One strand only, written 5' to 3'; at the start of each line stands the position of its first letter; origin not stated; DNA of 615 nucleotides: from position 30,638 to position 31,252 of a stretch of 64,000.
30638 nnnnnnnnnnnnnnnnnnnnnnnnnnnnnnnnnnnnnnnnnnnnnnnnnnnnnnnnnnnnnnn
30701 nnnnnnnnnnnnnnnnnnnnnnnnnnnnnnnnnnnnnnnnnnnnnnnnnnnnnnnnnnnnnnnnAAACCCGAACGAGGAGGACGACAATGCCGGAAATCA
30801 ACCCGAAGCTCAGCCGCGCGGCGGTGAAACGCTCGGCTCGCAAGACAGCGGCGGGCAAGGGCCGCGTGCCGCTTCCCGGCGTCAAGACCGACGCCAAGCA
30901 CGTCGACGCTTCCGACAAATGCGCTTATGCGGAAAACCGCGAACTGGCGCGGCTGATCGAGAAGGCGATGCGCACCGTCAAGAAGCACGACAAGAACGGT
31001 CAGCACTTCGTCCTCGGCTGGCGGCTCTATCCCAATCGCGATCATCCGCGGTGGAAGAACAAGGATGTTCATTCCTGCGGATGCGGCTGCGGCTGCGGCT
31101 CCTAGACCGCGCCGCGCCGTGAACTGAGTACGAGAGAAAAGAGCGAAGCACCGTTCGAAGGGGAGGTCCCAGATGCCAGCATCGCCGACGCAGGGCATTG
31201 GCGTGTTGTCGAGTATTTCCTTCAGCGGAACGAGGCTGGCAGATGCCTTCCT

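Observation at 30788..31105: Precursor-like ORF: long basic His-rich leader and a terminal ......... encoded by a hexanucleotide repeat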

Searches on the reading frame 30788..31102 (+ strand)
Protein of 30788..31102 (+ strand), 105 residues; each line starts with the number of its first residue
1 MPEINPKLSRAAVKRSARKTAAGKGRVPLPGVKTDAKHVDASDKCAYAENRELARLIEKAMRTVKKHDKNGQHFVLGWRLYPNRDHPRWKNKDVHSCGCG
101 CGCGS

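Call 3: search_protein_families(library=pfam, proteins=[window:30788-31102:+], max_evalue=0.01)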
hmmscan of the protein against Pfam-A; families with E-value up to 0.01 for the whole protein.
window:30788-31102:+ (105 aa): 0 families

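Call 4: search_protein_families(library=ncbifam, proteins=[window:30788-31102:+], max_evalue=0.01)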
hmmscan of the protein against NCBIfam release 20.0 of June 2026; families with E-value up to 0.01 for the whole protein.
window:30788-31102:+ (105 aa): 0 families

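Call 5: find_homologous_proteins(query=window:30788-31102:+, max_evalue=0.01)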
Query window:30788-31102:+ (105 aa): 314 proteins with E <= 0.01 among 353 candidates; the best 120 are listed.
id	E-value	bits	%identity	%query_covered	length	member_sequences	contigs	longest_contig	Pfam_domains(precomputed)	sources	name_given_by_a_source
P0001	2.9e-62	226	94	100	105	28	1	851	-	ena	-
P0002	1.2e-55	204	84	93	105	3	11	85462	-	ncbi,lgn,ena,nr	ncbi:MAG TPA: hypothetical protein VJR47_08015 [Stellaceae bacterium]|nr:hypothetical protein [Stell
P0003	1.5e-54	201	80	100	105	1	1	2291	-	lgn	-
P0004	3.2e-53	197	80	100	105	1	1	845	-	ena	-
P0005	4.2e-53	196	78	91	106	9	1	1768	-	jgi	jgi:hypothetical protein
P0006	2.7e-52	194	76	100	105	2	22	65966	-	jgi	jgi:hypothetical protein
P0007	4.1e-52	193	77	93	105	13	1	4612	-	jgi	jgi:hypothetical protein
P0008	7.6e-52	192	78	93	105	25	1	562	-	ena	-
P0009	1.9e-51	191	78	100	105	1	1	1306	-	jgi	jgi:hypothetical protein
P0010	2.6e-51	190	75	100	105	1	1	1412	-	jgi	jgi:hypothetical protein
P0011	3.9e-51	190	75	100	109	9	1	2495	-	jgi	jgi:hypothetical protein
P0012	4.9e-51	190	77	98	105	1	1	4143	-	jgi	jgi:hypothetical protein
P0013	9.6e-51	189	77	100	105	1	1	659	-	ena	-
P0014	3.6e-50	187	75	100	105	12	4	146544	-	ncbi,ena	-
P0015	5.4e-50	186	76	93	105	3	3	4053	-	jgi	jgi:hypothetical protein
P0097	3.2e-46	174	70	93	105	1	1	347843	-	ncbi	ncbi:MAG: hypothetical protein ACJ8F3_07435 [Xanthobacteraceae bacterium]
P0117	1.0e-45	172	68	100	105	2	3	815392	-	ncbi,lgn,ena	-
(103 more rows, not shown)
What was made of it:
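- Checked: The gene has 314 relatives with E <= 0.01 (call 5).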

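Call 8: find_encoding_contigs(protein=window:30788-31102:+, flank=10000, max_places=4)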
Protein window:30788-31102:+ (105 aa): 22 contigs read that carry it; 4 places shown.
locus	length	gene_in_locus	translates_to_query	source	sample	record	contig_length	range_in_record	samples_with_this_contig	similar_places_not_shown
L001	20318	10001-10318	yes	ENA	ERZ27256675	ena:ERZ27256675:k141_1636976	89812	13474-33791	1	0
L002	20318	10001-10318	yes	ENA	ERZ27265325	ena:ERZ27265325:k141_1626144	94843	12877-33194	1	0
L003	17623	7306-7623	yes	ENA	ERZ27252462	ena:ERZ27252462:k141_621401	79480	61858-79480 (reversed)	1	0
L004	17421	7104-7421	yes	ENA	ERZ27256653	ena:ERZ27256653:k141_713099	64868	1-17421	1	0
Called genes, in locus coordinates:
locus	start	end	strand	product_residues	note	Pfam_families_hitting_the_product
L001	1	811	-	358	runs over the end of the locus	PF02423:OCD_Mu_crystall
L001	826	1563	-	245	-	PF00837:T4_deiodinase, PF00578:AhpC-TSA (weak)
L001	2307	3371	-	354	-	PF00126:HTH_1, PF03466:LysR_substrate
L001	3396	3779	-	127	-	-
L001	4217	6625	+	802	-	PF02743:dCache_1, PF17201:Cache_3-Cache_2 (faint), PF00672:HAMP, PF01590:GAF, PF13185:GAF_2, PF13492:GAF_3, PF00512:HisKA, PF02518:HATPase_c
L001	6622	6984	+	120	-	PF00072:Response_reg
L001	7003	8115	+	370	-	PF00072:Response_reg, PF00211:Guanylate_cyc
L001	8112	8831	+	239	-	PF00027:cNMP_binding, PF13545:HTH_Crp_2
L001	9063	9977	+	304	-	-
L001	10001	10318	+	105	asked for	-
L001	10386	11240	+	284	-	-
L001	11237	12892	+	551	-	PF05114:MbnB_TglH_ChrH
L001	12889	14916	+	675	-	PF13439:Glyco_transf_4, PF13477:Glyco_trans_4_2 (faint), PF13579:Glyco_trans_4_4, PF00534:Glycos_transf_1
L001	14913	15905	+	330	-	PF04392:ABC_sub_bind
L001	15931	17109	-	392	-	PF01494:FAD_binding_3, PF01266:DAO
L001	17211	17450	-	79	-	-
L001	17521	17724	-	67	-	-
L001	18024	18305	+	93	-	-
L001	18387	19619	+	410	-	PF23414:Beta-prop_EML_2 (faint), PF21783:YNCE (faint), PF10282:Lactonase, PF25174:Beta-prop_THOC3 (weak)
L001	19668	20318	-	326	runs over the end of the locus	PF13379:NMT1_2, PF09084:NMT1, PF12974:Phosphonate-bd (weak)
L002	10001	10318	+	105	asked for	-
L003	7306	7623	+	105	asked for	-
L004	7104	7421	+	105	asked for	-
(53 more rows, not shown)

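Call 10: find_encoding_contigs(protein=P0117, flank=8000, max_places=2)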
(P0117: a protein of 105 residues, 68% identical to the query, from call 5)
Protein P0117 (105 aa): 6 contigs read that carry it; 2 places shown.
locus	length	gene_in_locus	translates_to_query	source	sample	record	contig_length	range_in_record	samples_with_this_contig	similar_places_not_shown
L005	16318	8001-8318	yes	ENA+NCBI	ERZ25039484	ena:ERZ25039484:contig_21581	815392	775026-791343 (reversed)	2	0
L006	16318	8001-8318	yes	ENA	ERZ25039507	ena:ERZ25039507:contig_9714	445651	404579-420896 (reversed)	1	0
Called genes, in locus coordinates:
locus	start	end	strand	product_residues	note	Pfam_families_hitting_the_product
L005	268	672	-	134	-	-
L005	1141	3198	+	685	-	-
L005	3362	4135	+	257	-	PF14023:Bestrophin-like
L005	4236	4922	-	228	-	PF07885:Ion_trans_2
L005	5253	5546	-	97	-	-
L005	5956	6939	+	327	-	PF04392:ABC_sub_bind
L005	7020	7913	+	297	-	-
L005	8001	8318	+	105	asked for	-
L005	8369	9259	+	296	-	-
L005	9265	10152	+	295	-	PF05114:MbnB_TglH_ChrH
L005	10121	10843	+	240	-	-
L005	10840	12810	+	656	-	PF13439:Glyco_transf_4, PF13477:Glyco_trans_4_2 (faint), PF13579:Glyco_trans_4_4, PF00534:Glycos_transf_1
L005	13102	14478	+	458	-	PF13520:AA_permease_2, PF00324:AA_permease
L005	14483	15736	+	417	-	-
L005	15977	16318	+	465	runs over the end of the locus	-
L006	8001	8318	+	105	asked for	-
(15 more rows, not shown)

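Call 11: find_encoding_contigs(protein=P0097, flank=8000, max_places=2)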
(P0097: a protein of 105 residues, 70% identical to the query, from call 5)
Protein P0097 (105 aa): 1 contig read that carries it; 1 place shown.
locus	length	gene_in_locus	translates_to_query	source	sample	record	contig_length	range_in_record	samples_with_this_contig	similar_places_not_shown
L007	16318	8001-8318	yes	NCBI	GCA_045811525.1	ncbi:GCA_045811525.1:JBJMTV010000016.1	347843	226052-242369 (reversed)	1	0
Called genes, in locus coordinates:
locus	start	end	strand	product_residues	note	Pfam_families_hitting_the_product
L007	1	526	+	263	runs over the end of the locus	PF00561:Abhydrolase_1, PF12146:Hydrolase_4, PF12697:Abhydrolase_6, PF00561:Abhydrolase_1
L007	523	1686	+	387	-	PF00296:Bac_luciferase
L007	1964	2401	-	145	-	PF04480:DUF559, PF18741:MTES_1575 (weak)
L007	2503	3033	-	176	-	PF07883:Cupin_2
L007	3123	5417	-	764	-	PF01315:Ald_Xan_dh_C, PF02738:MoCoBD_1, PF20256:MoCoBD_2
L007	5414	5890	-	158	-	PF00111:Fer2, PF13085:Fer2_3 (weak), PF01799:Fer2_2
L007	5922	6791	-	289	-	PF00941:FAD_binding_5, PF03450:CO_deh_flav_C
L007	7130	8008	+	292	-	-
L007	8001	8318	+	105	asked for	-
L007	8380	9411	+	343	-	-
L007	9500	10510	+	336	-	PF04392:ABC_sub_bind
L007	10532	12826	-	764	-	PF01315:Ald_Xan_dh_C, PF02738:MoCoBD_1, PF20256:MoCoBD_2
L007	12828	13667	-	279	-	PF03447:NAD_binding_3, PF01958:Asp_DH_C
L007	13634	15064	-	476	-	PF00171:Aldedh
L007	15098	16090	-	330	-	PF09084:NMT1 (faint), PF12974:Phosphonate-bd (faint)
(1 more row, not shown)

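Call 12: find_encoding_contigs(protein=P0002, flank=8000, max_places=2)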
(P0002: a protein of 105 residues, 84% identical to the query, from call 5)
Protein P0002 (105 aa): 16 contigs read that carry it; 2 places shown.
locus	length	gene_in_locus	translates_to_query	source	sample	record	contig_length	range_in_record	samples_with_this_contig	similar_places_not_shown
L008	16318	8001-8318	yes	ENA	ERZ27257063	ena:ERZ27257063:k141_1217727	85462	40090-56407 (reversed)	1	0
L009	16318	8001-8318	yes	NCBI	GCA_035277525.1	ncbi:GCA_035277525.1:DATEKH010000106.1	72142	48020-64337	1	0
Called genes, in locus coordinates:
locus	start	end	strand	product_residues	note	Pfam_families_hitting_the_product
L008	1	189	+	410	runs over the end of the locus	PF10282:Lactonase, PF21783:YNCE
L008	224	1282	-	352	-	PF00126:HTH_1, PF03466:LysR_substrate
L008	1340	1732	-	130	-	-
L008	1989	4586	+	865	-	PF02743:dCache_1, PF00672:HAMP, PF01590:GAF, PF13185:GAF_2, PF13492:GAF_3, PF00512:HisKA, PF02518:HATPase_c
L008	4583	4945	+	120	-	PF00072:Response_reg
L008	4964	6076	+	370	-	PF00072:Response_reg, PF00211:Guanylate_cyc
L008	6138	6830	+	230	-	PF00027:cNMP_binding, PF13545:HTH_Crp_2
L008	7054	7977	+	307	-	-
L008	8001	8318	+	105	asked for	-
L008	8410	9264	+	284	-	-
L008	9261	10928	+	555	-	PF05114:MbnB_TglH_ChrH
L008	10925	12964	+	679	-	PF13439:Glyco_transf_4 (weak), PF13477:Glyco_trans_4_2 (faint), PF13579:Glyco_trans_4_4, PF00534:Glycos_transf_1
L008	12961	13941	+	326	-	PF04392:ABC_sub_bind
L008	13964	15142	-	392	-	PF01494:FAD_binding_3, PF01266:DAO (weak)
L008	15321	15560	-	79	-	-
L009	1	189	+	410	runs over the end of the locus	PF10282:Lactonase, PF21783:YNCE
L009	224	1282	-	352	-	PF00126:HTH_1, PF03466:LysR_substrate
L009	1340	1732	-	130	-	-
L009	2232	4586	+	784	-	PF02743:dCache_1, PF00672:HAMP, PF01590:GAF, PF13185:GAF_2, PF13492:GAF_3, PF00512:HisKA, PF02518:HATPase_c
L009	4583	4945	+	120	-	PF00072:Response_reg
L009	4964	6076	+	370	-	PF00072:Response_reg, PF00211:Guanylate_cyc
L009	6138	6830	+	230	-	PF00027:cNMP_binding, PF13545:HTH_Crp_2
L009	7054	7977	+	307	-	-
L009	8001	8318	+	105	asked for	-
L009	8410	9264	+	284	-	-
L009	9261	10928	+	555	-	PF05114:MbnB_TglH_ChrH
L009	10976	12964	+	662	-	PF13439:Glyco_transf_4 (weak), PF13477:Glyco_trans_4_2 (faint), PF13579:Glyco_trans_4_4, PF00534:Glycos_transf_1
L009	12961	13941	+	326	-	PF04392:ABC_sub_bind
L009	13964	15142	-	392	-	PF01494:FAD_binding_3, PF01266:DAO (weak)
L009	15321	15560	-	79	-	-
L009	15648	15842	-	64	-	-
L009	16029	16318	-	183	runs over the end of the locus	-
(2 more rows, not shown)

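Call 14: find_related_loci(query=A1, collection=genome_contigs, flank=10000)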
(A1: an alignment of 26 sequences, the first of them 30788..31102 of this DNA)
Query A1 (105 aa) in genome_contigs; peptide patterns used: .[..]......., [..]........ (x = any residue, [..] = any of these).
123 stretches matched a pattern; 28 encode a relative of the query (tblastn E <= 1e-3); 28 distinct loci.
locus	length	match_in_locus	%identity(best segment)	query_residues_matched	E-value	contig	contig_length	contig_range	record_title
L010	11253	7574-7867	94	1-98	2e-58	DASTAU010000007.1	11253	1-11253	MAG TPA_asm: Sphingomicrobium sp. isolate SMAG_U745 k141_652643, whole genome shotgun sequence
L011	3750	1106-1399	83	1-98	9e-52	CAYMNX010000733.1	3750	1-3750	MAG TPA_asm: uncultured Rhizobiaceae bacterium isolate binchicken_co84_120 genome assembly, contig: k141_1517884, whole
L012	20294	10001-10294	84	1-98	1e-51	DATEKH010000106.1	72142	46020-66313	MAG TPA_asm: Stellaceae bacterium isolate SMAG_U8885 k141_1647976, whole genome shotgun sequence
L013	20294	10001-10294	78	1-98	7e-48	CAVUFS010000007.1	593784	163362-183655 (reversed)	MAG: uncultured Alphaproteobacteria bacterium isolate MFD04967.bin.1.129 genome assembly, contig: contig_32612, whole ge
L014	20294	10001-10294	74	1-98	4e-47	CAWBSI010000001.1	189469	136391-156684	MAG: uncultured Alphaproteobacteria bacterium isolate MFD02134.bin.2.146 genome assembly, contig: contig_11645, whole ge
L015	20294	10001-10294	76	1-98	1e-46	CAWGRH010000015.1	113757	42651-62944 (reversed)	MAG: uncultured Alphaproteobacteria bacterium isolate MFD05513.bin.2.150 genome assembly, contig: contig_47229, whole ge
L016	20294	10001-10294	76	1-98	1e-46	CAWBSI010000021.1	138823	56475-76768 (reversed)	MAG: uncultured Alphaproteobacteria bacterium isolate MFD02134.bin.2.146 genome assembly, contig: contig_42301, whole ge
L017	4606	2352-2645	74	1-98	2e-46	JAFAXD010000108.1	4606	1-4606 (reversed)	MAG: Xanthobacteraceae bacterium isolate CP_BM_RX_79 BM_RX_k147_8163373, whole genome shotgun sequence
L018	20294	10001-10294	71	1-98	1e-44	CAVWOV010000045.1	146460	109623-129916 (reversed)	MAG: uncultured Alphaproteobacteria bacterium isolate MFD00822.bin.1.150 genome assembly, contig: contig_88683, whole ge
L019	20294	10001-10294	71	1-98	1e-43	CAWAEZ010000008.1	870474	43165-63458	MAG: uncultured Alphaproteobacteria bacterium isolate MFD09671.bin.1.162 genome assembly, contig: contig_16850, whole ge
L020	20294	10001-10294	70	1-98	9e-44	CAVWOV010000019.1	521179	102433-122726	MAG: uncultured Alphaproteobacteria bacterium isolate MFD00822.bin.1.150 genome assembly, contig: contig_38213, whole ge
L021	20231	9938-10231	71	1-98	2e-43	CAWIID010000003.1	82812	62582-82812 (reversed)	MAG: uncultured Alphaproteobacteria bacterium isolate MFD05502.bin.1.148 genome assembly, contig: contig_14806, whole ge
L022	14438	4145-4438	70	1-98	2e-43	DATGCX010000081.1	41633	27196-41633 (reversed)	MAG TPA_asm: Xanthobacteraceae bacterium isolate SMAG_U9659 k141_2360984, whole genome shotgun sequence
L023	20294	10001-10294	72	1-98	4e-43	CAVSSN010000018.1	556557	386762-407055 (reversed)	MAG: uncultured Alphaproteobacteria bacterium isolate MFD05513.bin.2.39 genome assembly, contig: contig_577, whole genom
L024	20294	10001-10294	69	1-98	5e-43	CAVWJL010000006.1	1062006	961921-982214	MAG: uncultured Alphaproteobacteria bacterium isolate MFD02242.bin.2.31 genome assembly, contig: contig_22048, whole gen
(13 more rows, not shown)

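Call 19: search_protein_families(library=pfam, proteins=[window:30788-31102:+], max_evalue=10)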
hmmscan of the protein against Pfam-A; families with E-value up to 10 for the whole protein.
window:30788-31102:+ (105 aa): 0 families
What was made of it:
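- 30788..31105 (+): P105: 105-aa basic precursor-like protein with no signal peptide. Founding member here of an unannotated family. No Pfam or NCBIfam hit (calls 3, 4, 19).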

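Call 22: predict_structure(alignment_id=A1)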
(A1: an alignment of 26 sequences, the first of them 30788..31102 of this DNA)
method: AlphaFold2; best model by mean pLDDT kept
length: 105 residues; sequences in the alignment: 26
mean_pLDDT: 43.3   pTM: 0.31
mean pLDDT of the five models: 43.3, 42.1, 41.2, 39.6, 38.5
residues with pLDDT >= 90: 0; 70-90: 0; 50-70: 30; < 50: 75
segments of 3 or more residues with pLDDT < 50: 1-8, 20-50, 71-105
pLDDT, mean of each block of 10 residues (from residue 1): 40 53 44 34 42 57 56 35 43 38 28
secondary structure, 60 per line:
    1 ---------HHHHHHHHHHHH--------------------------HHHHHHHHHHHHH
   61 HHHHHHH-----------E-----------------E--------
elements in order: H10-21 H48-67
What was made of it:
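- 30788..31105 (+): AF2 pLDDT 43, two helices and otherwise disordered (call 22).
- P105 has no confident autonomous fold (pLDDT 43, call 22). P105 is predicted to be largely disordered (call 22).
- Tried and rejected: Confidence was low (pLDDT 43; call 22), so I made no fold search with it.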

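Call 26: search_protein_representatives(alignment_id=A1)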
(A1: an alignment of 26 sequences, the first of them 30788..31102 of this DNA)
Query: 26 sequences, 105 profile positions. Proteins with E-value up to 0.001 (for the whole library): 114; up to 1e-10: 66; up to 1e-30: 8. The best 114 are listed.
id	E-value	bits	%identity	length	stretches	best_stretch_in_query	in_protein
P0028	1.5e-57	208.5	-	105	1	1-105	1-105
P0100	6.6e-57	206.4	-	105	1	1-105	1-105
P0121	6.2e-56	203.3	-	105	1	1-105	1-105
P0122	8.1e-41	154.7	-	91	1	1-90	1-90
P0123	1.3e-37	144.4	-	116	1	1-80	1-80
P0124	1.2e-33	131.7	-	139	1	1-105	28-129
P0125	1.4e-31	125.1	-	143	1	1-104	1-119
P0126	5.9e-31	123.0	-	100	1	1-73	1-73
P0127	1.1e-30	122.2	-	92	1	1-73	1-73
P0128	8.2e-29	116.1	-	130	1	1-104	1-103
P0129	3.9e-28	114.0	-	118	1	1-103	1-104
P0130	5.6e-28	113.5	-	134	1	3-105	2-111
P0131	2.6e-26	108.1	-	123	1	1-77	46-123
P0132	2.9e-26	108.0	-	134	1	1-105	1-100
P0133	4.7e-26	107.3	-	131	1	2-103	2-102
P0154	5.8e-19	84.5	-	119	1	1-104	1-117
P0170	1.3e-13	67.3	-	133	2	46-104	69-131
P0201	2.7e-07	47.0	-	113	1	36-103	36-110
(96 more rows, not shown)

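Call 30: find_encoding_contigs(protein=P0154, flank=8000, max_places=2)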
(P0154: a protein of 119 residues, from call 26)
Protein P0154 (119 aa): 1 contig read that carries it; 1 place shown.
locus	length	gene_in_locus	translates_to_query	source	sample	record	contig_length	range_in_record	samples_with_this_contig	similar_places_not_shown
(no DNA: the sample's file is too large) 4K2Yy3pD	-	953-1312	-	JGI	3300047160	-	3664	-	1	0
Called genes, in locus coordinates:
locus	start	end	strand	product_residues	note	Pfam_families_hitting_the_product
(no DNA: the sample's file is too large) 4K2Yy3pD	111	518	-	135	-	-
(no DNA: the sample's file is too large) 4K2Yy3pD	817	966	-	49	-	-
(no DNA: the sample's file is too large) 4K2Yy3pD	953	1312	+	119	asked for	-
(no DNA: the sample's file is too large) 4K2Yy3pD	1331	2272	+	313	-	PF05114:MbnB_TglH_ChrH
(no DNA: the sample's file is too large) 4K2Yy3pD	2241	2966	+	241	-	-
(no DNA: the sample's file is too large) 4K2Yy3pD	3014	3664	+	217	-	?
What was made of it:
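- On MNIO-dependent RiPP precursor (general): It is a separate ~240-aa gene in L005 and P0154 (calls 10, 30).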

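Call 50: find_related_loci(query=A4, collection=metagenome_contigs, flank=8000)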
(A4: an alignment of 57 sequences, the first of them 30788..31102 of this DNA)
Query A4 (105 aa) in metagenome_contigs; peptide patterns used: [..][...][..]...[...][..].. (x = any residue, [..] = any of these).
306 stretches matched a pattern; 220 encode a relative of the query (tblastn E <= 1e-3); the best 80 are kept; 80 distinct loci.
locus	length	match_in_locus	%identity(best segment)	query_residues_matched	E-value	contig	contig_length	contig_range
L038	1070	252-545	79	1-98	8e-53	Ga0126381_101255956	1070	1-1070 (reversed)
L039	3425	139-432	80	1-98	4e-50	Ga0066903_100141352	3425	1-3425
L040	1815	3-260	91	13-98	8e-50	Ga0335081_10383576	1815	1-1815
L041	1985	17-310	77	1-98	1e-48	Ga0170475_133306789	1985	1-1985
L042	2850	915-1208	77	1-98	2e-48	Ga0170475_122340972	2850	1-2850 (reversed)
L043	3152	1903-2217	67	1-105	2e-48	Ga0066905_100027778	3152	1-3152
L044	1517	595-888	78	1-98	2e-49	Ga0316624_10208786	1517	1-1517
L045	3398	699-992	76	1-98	1e-47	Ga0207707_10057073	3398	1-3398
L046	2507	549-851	73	1-102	2e-47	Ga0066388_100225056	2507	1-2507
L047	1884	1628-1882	86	1-85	3e-47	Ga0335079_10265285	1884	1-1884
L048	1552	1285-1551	80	1-89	1e-47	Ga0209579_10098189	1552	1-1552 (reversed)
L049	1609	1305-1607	68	1-101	4e-47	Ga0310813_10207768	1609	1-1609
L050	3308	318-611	73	1-98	7e-46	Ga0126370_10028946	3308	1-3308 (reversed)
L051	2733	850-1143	73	1-98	7e-46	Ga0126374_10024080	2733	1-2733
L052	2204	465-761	76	1-98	4e-45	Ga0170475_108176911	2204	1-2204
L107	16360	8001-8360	52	1-105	1e-36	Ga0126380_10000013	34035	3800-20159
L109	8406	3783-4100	58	1-105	3e-36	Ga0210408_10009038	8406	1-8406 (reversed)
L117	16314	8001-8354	48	3-105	2e-33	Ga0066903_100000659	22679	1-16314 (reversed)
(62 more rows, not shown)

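Call 52: find_encoding_contigs(protein=P0201, flank=8000, max_places=2)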
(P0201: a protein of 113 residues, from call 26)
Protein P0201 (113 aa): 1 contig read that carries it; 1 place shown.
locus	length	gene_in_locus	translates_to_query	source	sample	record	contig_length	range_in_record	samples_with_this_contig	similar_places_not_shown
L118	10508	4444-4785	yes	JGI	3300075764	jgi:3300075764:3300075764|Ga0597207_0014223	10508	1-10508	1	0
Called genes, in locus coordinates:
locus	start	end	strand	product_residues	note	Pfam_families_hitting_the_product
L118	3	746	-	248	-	?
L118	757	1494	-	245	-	-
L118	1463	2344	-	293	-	PF05114:MbnB_TglH_ChrH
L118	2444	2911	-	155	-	-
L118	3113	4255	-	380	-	PF04392:ABC_sub_bind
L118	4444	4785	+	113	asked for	-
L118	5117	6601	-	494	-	-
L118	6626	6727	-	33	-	-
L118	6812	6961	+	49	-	-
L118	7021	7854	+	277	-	-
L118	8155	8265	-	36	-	-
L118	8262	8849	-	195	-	PF10908:Tlde1_dom (weak)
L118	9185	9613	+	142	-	PF13643:DUF4145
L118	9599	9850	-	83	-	-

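Call 53: find_encoding_contigs(protein=P0132, flank=8000, max_places=2)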
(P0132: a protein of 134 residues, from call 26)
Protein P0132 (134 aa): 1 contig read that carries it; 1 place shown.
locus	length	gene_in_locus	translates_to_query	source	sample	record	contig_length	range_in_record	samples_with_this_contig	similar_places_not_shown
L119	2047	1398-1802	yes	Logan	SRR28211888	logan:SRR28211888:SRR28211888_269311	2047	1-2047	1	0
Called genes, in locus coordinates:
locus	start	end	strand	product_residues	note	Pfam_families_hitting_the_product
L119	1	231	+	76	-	?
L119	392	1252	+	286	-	-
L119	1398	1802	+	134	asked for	-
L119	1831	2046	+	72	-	?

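Call 54: find_encoding_contigs(protein=P0170, flank=8000, max_places=2)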
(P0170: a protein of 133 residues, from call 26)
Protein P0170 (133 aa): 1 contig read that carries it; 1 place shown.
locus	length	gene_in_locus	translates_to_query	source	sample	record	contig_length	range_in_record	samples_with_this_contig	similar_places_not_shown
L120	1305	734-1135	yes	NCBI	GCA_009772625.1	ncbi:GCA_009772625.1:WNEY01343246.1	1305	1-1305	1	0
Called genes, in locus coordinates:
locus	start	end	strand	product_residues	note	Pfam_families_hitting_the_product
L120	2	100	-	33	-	?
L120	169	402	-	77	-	-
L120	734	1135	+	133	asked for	-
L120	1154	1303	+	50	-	?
